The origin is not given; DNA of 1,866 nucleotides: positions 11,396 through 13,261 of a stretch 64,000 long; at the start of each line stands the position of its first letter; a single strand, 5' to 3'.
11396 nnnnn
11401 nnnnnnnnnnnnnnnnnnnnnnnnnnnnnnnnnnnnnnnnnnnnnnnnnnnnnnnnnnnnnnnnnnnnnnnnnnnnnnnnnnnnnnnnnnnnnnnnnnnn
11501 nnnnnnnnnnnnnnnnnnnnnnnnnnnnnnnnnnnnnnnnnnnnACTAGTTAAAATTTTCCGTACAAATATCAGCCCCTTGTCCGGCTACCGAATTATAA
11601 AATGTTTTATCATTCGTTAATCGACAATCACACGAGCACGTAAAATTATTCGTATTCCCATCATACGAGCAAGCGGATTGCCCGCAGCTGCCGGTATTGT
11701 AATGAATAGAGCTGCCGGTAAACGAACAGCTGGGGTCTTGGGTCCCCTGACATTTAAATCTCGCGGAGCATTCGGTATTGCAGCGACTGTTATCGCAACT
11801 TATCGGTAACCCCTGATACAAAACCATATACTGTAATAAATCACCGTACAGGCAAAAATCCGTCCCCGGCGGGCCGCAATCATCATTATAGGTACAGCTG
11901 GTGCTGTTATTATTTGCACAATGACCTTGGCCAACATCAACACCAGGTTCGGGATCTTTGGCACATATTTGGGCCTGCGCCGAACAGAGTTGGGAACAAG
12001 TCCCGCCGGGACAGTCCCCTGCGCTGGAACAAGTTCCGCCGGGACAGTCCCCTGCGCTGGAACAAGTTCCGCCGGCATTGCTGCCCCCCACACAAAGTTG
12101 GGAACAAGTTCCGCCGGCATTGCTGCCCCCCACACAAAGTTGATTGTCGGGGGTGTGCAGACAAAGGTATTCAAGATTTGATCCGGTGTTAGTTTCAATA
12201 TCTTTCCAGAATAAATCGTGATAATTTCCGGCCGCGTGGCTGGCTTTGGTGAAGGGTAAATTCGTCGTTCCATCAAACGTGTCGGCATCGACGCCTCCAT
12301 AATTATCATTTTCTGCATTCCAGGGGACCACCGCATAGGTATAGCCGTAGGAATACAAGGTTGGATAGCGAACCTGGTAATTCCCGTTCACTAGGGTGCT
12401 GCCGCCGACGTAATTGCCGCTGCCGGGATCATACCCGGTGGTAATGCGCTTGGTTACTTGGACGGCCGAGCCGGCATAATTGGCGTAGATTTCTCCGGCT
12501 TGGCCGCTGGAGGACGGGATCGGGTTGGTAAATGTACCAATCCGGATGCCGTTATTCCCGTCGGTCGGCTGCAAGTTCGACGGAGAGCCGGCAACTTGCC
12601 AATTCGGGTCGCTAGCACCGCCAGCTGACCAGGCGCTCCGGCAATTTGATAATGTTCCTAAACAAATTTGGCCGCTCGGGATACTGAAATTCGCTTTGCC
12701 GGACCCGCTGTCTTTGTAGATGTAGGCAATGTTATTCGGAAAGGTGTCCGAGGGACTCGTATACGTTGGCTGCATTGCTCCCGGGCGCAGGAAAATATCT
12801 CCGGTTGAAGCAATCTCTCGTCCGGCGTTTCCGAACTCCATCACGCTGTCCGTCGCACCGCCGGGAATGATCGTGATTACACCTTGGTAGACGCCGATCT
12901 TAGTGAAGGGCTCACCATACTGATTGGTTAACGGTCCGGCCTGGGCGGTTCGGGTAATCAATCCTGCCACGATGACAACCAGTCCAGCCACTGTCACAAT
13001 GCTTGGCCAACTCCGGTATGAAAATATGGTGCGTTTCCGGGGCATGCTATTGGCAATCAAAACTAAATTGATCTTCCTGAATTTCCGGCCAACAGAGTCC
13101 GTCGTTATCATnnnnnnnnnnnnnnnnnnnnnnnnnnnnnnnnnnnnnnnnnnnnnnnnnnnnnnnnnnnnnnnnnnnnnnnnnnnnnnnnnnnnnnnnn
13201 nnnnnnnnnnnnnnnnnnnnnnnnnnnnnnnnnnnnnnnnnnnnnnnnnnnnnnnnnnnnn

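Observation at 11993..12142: In-frame tandem repeats (2x33 nt + 2x42 nt) inside paralog C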

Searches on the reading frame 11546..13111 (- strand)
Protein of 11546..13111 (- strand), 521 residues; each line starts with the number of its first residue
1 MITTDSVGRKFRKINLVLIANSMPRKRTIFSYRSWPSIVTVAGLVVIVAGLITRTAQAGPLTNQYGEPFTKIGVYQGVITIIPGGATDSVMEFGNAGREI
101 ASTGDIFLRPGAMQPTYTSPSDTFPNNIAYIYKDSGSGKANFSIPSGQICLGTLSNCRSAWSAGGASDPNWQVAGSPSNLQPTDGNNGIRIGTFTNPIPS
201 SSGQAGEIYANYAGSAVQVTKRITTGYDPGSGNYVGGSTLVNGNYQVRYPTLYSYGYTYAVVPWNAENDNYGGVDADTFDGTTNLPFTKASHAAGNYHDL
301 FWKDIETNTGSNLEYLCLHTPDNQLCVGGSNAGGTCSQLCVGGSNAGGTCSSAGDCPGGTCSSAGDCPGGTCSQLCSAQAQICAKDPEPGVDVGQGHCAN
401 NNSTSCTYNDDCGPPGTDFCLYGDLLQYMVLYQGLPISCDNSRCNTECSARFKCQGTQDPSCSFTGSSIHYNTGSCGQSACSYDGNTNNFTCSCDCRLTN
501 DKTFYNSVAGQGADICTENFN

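Call 5: search_protein_families(library=pfam, proteins=[window:11546-13111:-], max_evalue=1)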
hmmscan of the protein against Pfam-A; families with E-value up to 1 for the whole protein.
window:11546-13111:- (521 aa): 0 families

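Call 7: find_homologous_proteins(query=window:11546-13111:-)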
Query window:11546-13111:- (521 aa): 6 proteins with E <= 0.001 among 8000 candidates.
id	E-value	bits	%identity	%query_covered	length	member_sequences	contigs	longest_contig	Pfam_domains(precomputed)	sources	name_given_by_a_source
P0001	0.0e+0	1118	100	93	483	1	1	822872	-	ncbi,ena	-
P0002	2.9e-22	97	30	92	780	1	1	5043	-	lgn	-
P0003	8.0e-15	73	33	64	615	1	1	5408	-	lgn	-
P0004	1.8e-12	65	27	97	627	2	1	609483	-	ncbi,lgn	-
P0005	2.2e-12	64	29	67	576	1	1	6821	-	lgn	-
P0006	1.2e-10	59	28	87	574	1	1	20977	-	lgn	-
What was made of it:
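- On Variable-number tandem repeat / length-variable surface-protein locus: No relative above 33% identity among 5.8 billion protein clusters (call 7).
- Tried and rejected: Protein homology search: next best hit 33% identity (call 7).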

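Call 8: find_encoding_contigs(protein=window:11546-13111:-, flank=10000, max_places=10)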
Protein window:11546-13111:- (521 aa): no gene with exactly this product is on record in the collection.

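Call 10: find_encoding_contigs(protein=P0001, flank=10000, max_places=10)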
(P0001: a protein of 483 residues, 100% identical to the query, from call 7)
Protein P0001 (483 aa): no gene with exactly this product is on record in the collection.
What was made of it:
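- Tried and rejected: Exact-sequence contig look-ups: none on record (calls 8, 10).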

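Call 11: find_related_loci(query=window:11546-13111:-, collection=genome_contigs, flank=10000)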
Query window:11546-13111:- (521 aa) in genome_contigs; peptide patterns used: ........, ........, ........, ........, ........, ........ (x = any residue, [..] = any of these).
75 stretches matched a pattern, but none encodes a relative of the query by tblastn (E <= 1e-3).

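Call 12: find_related_loci(query=window:11546-13111:-, collection=metagenome_contigs, flank=5000)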
Query window:11546-13111:- (521 aa) in metagenome_contigs; peptide patterns used: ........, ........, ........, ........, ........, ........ (x = any residue, [..] = any of these).
102 stretches matched a pattern, but none encodes a relative of the query by tblastn (E <= 1e-3).
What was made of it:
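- Tried and rejected: genome_contigs and metagenome_contigs scans with the protein: none (calls 11, 12).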

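Call 15: list_cluster_members(proteins=[P0001, P0004, P0002])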
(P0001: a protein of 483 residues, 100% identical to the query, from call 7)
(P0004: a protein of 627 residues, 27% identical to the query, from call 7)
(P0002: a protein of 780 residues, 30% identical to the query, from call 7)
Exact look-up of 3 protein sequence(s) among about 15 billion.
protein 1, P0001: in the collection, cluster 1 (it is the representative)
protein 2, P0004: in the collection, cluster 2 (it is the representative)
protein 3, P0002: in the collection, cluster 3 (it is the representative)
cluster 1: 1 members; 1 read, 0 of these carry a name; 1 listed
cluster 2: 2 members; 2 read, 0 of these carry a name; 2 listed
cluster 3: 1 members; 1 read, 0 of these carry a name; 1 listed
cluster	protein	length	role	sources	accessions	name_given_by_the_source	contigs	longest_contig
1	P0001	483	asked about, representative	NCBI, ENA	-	-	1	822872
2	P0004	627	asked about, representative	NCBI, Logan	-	-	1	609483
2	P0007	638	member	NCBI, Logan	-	-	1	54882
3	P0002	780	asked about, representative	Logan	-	-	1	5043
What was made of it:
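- The source is a metagenome-type assembly of an uncultured organism, known from one contig only (calls 7, 15).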

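Call 18: find_encoding_contigs(protein=P0004, flank=10000, max_places=4)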
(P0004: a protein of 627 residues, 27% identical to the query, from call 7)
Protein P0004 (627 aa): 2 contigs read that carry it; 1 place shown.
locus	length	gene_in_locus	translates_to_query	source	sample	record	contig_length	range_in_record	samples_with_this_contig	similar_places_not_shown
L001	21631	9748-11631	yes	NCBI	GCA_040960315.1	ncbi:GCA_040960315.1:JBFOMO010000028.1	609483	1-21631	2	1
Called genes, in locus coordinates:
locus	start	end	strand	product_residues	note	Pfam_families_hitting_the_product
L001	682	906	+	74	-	-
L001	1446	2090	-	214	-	PF00156:Pribosyltran (weak)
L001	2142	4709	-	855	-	PF02861:Clp_N, PF00004:AAA, PF23569:NBD_SMAX1, PF17871:AAA_lid_9, PF00004:AAA, PF07724:AAA_2, PF07728:AAA_5, PF10431:ClpB_D2-small, +8 more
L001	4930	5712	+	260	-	-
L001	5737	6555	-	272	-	PF10110:GPDPase_memb (weak)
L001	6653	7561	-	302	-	PF01435:Peptidase_M48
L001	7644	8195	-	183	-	PF04011:LemA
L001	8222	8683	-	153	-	-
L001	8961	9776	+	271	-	-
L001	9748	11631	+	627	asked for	-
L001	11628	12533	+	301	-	-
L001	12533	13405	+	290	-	-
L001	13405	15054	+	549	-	-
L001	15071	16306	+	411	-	-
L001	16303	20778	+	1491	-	-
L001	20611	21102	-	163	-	-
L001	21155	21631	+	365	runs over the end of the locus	PF11104:PilM_2, PF25216:Volactin (faint), PF06723:MreB_Mbl (weak), PF08841:DDR (faint), PF14450:FtsA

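Call 21: find_encoding_contigs(protein=P0002, flank=10000, max_places=3)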
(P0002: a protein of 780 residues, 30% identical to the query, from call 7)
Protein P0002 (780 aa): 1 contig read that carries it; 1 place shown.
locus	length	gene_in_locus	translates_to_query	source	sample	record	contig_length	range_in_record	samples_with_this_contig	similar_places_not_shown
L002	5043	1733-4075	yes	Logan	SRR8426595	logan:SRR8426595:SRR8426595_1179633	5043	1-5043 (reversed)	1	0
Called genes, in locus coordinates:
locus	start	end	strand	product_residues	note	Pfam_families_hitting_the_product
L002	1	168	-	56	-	?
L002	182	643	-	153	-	-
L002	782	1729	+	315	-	-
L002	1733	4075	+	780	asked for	-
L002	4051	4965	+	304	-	-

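Call 22: find_encoding_contigs(protein=P0006, flank=10000, max_places=3)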
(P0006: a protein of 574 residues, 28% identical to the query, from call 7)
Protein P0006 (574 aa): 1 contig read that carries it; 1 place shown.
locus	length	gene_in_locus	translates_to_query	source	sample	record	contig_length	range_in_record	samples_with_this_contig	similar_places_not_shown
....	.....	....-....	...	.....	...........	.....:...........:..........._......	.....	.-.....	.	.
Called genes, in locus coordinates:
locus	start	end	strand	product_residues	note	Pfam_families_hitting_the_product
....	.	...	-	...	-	?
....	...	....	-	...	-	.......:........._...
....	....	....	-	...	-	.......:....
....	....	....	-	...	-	-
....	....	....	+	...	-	-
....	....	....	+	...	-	-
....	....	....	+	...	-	-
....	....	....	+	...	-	-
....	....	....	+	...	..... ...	-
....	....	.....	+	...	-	-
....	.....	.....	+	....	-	-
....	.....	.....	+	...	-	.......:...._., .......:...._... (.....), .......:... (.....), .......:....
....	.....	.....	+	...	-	-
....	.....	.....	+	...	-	-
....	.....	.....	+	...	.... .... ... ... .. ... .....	-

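Call 27: search_protein_families(library=ncbifam, proteins=[window:11546-13111:-, P0002, P0003], max_evalue=1)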
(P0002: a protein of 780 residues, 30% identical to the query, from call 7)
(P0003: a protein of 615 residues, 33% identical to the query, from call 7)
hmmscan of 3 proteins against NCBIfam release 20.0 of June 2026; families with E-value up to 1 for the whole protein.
window:11546-13111:- (521 aa): 1 family
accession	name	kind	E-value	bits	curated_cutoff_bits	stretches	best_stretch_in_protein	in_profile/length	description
TIGR03583.1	EF_0837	hypoth_equivalog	0.038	13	432.15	1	37-96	38-99/365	amidohydrolase/deacetylase family metallohydrolase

P0002 (780 aa): 0 families

P0003 (615 aa): 0 families

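Call 28: search_solved_structures(query=A2, max_evalue=1)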
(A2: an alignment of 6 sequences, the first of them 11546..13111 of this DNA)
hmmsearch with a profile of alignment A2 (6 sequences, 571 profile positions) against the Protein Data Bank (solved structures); distinct sequences matched with E-value up to 1: 1.
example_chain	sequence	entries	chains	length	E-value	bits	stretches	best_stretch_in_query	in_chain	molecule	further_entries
5h48_A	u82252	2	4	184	0.99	11.3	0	169-261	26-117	Cerebellin-1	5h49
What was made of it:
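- On Curated cysteine-rich repeat or adhesin domain families (Pfam-A, NCBIfam) and solved folds: PDB profile search best E = 0.99 (call 28).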

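Call 33: search_protein_representatives(alignment_id=A2)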
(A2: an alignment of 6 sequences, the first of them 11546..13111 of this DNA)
Query: 6 sequences, 571 profile positions. Proteins with E-value up to 0.001 (for the whole library): 175; up to 1e-10: 134; up to 1e-30: 33. The best 150 are listed.
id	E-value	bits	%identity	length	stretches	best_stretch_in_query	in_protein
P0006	8.4e-186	635.5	-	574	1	3-570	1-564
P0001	1.3e-164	565.6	-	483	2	18-393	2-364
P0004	7.4e-161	553.2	-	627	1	1-570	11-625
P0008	1.3e-115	403.8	-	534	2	7-380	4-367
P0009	3.2e-96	339.8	-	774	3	17-390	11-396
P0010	3.6e-93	329.7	-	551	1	20-570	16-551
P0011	3.6e-72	260.4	-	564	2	1-373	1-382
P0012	8.9e-72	259.1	-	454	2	14-381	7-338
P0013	1.1e-68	248.8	-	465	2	20-372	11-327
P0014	6.1e-65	236.5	-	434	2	35-386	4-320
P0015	6.5e-65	236.4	-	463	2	68-375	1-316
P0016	3.8e-61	224.0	-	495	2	20-380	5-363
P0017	4.6e-53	197.3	-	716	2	9-475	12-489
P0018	1.1e-52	196.0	-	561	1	62-569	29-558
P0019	1.4e-51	192.3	-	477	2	12-389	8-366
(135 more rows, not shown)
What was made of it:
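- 11546..13045 (-): Coding sequence of the repeat-bearing secreted Cys-rich protein ('paralog C'). The likely start is ATG 13045 (499 aa). The longest ORF starts at 13111 (521 aa; residue numbers in this report follow the 521-aa numbering). The database copy P0001 starts at GTG 12997. Homologs found in calls 7, 33.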

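Call 42: find_related_loci(query=A3, collection=genome_contigs, flank=10000)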
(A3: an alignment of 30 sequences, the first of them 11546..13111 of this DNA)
Query A3 (521 aa) in genome_contigs; peptide patterns used: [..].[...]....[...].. (x = any residue, [..] = any of these).
64 stretches matched a pattern; 18 encode a relative of the query (tblastn E <= 1e-3); 17 distinct loci.
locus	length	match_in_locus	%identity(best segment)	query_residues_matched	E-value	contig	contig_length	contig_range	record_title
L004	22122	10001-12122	31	15-518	1e-50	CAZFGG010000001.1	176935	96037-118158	MAG TPA_asm: uncultured Gammaproteobacteria bacterium isolate SRP200132_co1_183 genome assembly, contig: NODE_66_length_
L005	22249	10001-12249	27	70-520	8e-25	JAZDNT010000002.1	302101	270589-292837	MAG: Candidatus Kerfeldbacteria bacterium isolate MEGAHIT-group-0.726 k141_9698786, whole genome shotgun sequence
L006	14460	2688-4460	26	25-521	2e-22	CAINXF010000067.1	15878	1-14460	MAG: Candidatus Kerfeldbacteria bacterium isolate AlinenSediments_bin-3800 genome assembly, contig: bin-3800:067/211, wh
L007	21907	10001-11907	44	47-172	5e-21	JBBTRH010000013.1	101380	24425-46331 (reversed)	MAG: Patescibacteria group bacterium isolate H32-bin145_1 H32_bin145_1_000000000013, whole genome shotgun sequence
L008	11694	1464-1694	55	36-111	7e-19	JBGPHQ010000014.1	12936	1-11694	MAG: Patescibacteria group bacterium isolate OBJ_0618_7090110_354 k141_10028693_length_12936_cov_11.0050, whole genome s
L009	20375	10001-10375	38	23-166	2e-18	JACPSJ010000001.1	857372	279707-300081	MAG: Candidatus Kerfeldbacteria bacterium isolate NC_groundwater_702_Ag_S-0.2um_58_11 S36_SO-2_scaffold_22101, whole gen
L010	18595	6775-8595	28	1-521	7e-40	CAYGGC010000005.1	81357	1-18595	MAG TPA_asm: uncultured Gammaproteobacteria bacterium isolate ERP113451_co1_188 genome assembly, contig: NODE_178_length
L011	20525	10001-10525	33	56-217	9e-15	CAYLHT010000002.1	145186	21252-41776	MAG TPA_asm: uncultured Gammaproteobacteria bacterium isolate SRP273308_co1_45 genome assembly, contig: NODE_120_length_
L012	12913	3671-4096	31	9-168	1e-13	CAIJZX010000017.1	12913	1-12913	MAG: Candidatus Kerfeldbacteria bacterium isolate AlinenLipids_bin-4062 genome assembly, contig: bin-4062:17/42, whole g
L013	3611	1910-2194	38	21-113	7e-13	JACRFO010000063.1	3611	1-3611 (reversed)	MAG: Candidatus Kerfeldbacteria bacterium isolate NC_groundwater_1727_Pr3_B-0.1um_56_8 SR-2_scaffold_141_1979918, whole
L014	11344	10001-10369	33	27-159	2e-12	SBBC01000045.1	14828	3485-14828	MAG: Candidatus Microgenomatus auricola isolate Bin_28_1_1 Hy_contig13699, whole genome shotgun sequence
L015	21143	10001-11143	31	5-283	3e-11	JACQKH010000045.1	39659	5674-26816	MAG: Candidatus Kerfeldbacteria bacterium isolate NC_groundwater_1172_Ag_S-0.1um_55_34 S_p1_S3_coassembly_k141_1449539,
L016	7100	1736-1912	45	51-110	2e-8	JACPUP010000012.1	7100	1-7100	MAG: Candidatus Kerfeldbacteria bacterium isolate NC_groundwater_761_Ag_S-0.2um_61_20 JBCH_GD18_4_SO2_S177_scaffold_7844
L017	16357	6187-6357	45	51-110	3e-8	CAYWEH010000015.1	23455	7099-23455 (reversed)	MAG TPA_asm: uncultured Gammaproteobacteria bacterium isolate ERP125453_co1_536 genome assembly, contig: NODE_1997_lengt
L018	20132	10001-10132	54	68-110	1e-7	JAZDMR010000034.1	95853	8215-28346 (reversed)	MAG: bacterium isolate MEGAHIT-group-0.67 k141_18928260, whole genome shotgun sequence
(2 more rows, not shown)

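Call 47: predict_structure(alignment_id=A3)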
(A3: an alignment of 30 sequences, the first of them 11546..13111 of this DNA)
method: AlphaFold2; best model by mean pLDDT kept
length: 521 residues; sequences in the alignment: 30
mean_pLDDT: 62.6   pTM: 0.44
mean pLDDT of the five models: 62.6, 60.7, 58.0, 57.1, 56.8
residues with pLDDT >= 90: 75; 70-90: 115; 50-70: 153; < 50: 178
segments of 3 or more residues with pLDDT < 50: 1-35, 53-127, 138-140, 150-153, 160-167, 249-284, 288-296, 343-346
pLDDT, mean of each block of 10 residues (from residue 1): 37 40 40 53 78 46 43 37 36 32 45 41 49 52 54 50 49 60 57 58 63 62 58 63 58 35 33 36 47 50 75 77 81 80 52 65 61 85 86 80 90 90 94 82 94 89 78 92 89 95 87 71 43
secondary structure, 60 per line:
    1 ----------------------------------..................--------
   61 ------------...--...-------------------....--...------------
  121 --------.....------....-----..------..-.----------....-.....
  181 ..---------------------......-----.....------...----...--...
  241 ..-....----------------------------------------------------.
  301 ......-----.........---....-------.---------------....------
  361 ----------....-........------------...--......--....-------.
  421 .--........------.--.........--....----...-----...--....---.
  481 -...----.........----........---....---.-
elements in order: H35-52 E73-75 E78-80 H100-103 E106-108 E129-133 E140-143 E171-174 E176-182 E204-209 E215-219 E226-228 E233-235 E238-242 E244-247 E300-306 E312-320 E324-327 H351-354 E371-374 E376-383 E396-398 E401-406 H409-412 E424-431 H441-449 E452-455 E468-470 E473-476 E482-484 E489-497 E502-509 E513-516

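Call 49: fold_search(model_id=the predicted structure, library=pdb)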
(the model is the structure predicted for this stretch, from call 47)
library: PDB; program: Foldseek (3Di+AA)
matches with E <= 10: 63; with E <= 0.001: 0
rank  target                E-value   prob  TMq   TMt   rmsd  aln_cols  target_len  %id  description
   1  8yt8_B                5.5e-01  0.04  0.08  0.13  40.9       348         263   12  Cryo-EM structure of the dystrophin glycoprotein complex (released 2024-12-11)
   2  9c3c_d                1.8e+00  0.02  0.07  0.11  39.3       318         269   11  Cryo-EM structure of native dystrophin-glycoprotein complex (DGC) (released 2024-10-23)
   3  4ic0_D                2.4e+00  0.03  0.05  0.07  10.0        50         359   12  Crystal Structure of PAI-1 in Complex with Gallate (released 2013-12-11)
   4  9c3c_b                2.5e+00  0.02  0.09  0.13  34.0       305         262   14  Cryo-EM structure of native dystrophin-glycoprotein complex (DGC) (released 2024-10-23)
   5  4yc1_B                3.3e+00  0.08  0.05  0.14   5.2        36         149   22  Structure of the human TSG101-UEV domain in the P321 space group (released 2016-03-09)
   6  3fc3_A                3.5e+00  0.06  0.06  0.13  12.9        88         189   15  Crystal structure of the beta-beta-alpha-Me type II restriction endonuclease Hpy99I (released 2009-03-31)
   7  8i4o_I                4.0e+00  0.01  0.06  0.11  18.8       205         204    8  Design of a split green fluorescent protein for sensing and tracking an beta-amyloid (released 2023-11-29)
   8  7zlx_B                4.7e+00  0.08  0.05  0.15   4.3        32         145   19  Crystal Structure of the TSG101-UEV domain:space group P21 (released 2022-06-22)
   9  7s9u_D                4.7e+00  0.01  0.06  0.13  24.2       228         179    6  44SR3C ribosomal particle (released 2022-03-02)
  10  4zny_A                5.0e+00  0.06  0.05  0.15   5.3        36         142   22  Structure of the human TSG101-UEV Domain in complex with the PTAP motif of the p19 gag protein of the Human T-cell Leu (released 2016-06-29)
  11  6pkg_A                5.0e+00  0.03  0.06  0.09   5.9        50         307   20  Zebrafish N-acetylglucosamine-1-phosphodiester alpha-N-acetylglucosaminidase (NAGPA) catalytic domain auto-inhibited b (released 2020-02-19)
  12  8yt8_D                5.0e+00  0.01  0.07  0.11  37.4       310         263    9  Cryo-EM structure of the dystrophin glycoprotein complex (released 2024-12-11)
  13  7zlx_C                5.2e+00  0.09  0.05  0.15   2.4        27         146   18  Crystal Structure of the TSG101-UEV domain:space group P21 (released 2022-06-22)
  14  4aqh_A                5.2e+00  0.02  0.04  0.06   8.2        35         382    8  Plasminogen activator inhibitor type-1 in complex with the inhibitor AZ3976 (released 2012-11-28)
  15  3q02_A                5.2e+00  0.02  0.04  0.06   8.9        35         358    8  Crystal structure of plasminogen activator inhibitor-1 in a metastable active conformation. (released 2011-06-22)
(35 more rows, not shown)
